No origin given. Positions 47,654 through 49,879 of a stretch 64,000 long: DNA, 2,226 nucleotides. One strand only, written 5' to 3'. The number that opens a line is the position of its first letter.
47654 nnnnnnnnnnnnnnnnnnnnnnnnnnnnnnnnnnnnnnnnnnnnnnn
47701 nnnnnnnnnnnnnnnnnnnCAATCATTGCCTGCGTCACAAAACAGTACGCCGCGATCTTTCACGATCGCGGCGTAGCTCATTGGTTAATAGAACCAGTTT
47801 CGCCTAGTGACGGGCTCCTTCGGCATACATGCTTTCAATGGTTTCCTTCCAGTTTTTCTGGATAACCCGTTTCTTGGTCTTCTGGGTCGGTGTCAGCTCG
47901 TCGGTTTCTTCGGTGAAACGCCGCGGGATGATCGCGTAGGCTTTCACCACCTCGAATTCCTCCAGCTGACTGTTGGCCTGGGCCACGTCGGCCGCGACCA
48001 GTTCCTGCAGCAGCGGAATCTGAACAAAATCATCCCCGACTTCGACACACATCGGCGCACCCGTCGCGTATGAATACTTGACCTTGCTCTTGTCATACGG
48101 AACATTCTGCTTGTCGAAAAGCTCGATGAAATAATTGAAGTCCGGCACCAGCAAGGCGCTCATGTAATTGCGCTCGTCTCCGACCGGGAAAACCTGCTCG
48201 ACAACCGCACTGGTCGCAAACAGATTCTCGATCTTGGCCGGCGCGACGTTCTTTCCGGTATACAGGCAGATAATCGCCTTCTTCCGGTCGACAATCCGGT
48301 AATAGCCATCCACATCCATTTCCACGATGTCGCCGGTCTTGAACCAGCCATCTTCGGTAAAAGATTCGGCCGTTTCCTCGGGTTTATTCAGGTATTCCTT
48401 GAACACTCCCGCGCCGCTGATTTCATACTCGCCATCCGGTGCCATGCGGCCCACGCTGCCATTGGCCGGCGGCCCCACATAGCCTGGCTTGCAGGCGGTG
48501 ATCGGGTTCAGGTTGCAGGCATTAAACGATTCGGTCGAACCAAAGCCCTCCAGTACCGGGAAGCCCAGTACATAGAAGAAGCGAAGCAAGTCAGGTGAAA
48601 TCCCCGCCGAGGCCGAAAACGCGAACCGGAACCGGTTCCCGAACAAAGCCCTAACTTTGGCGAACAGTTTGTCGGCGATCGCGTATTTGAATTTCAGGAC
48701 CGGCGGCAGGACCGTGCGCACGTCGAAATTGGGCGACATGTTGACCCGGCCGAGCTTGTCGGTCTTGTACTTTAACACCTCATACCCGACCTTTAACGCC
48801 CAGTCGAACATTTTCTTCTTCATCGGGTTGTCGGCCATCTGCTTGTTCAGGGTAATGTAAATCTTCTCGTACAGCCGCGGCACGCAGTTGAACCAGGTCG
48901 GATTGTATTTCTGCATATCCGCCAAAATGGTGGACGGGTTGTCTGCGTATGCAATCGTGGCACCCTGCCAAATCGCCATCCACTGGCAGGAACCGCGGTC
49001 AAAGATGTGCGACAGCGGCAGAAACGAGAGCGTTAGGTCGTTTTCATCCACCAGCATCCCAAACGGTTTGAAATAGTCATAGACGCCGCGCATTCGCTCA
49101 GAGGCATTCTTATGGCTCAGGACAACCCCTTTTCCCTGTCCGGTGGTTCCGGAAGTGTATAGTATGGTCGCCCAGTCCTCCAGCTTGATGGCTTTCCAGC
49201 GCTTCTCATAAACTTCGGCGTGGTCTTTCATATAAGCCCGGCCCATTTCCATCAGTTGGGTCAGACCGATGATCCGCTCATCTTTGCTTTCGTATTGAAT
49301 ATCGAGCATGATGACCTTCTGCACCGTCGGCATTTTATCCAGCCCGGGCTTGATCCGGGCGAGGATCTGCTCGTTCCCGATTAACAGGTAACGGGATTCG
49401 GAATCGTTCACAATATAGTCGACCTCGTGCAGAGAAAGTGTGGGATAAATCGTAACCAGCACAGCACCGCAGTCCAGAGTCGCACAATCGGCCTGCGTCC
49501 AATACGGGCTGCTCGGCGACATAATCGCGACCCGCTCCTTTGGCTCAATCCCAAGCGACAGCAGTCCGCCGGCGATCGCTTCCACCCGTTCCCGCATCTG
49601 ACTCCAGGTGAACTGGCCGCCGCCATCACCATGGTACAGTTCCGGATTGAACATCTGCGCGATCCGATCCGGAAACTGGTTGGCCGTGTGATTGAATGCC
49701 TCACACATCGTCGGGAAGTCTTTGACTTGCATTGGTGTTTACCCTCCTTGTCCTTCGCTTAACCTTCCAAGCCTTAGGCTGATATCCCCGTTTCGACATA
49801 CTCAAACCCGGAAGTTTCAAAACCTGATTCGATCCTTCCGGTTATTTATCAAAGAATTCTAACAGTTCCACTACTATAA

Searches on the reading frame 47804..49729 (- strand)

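Call 22: search_protein_families(library=pfam, proteins=[window:47804-49729:-], max_evalue=0.00001)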
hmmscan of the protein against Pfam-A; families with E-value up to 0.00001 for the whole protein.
window:47804-49729:- (641 aa): 2 families
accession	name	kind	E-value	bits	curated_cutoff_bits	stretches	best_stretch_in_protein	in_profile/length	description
PF00501.34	AMP-binding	-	8.9e-66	222.7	29.9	1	12-424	1-350/384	AMP-binding enzyme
PF23562.2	AMP-binding_C_3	-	2.4e-09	38.1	20.8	0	486-530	3-48/124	AMP-binding enzyme C-terminal domain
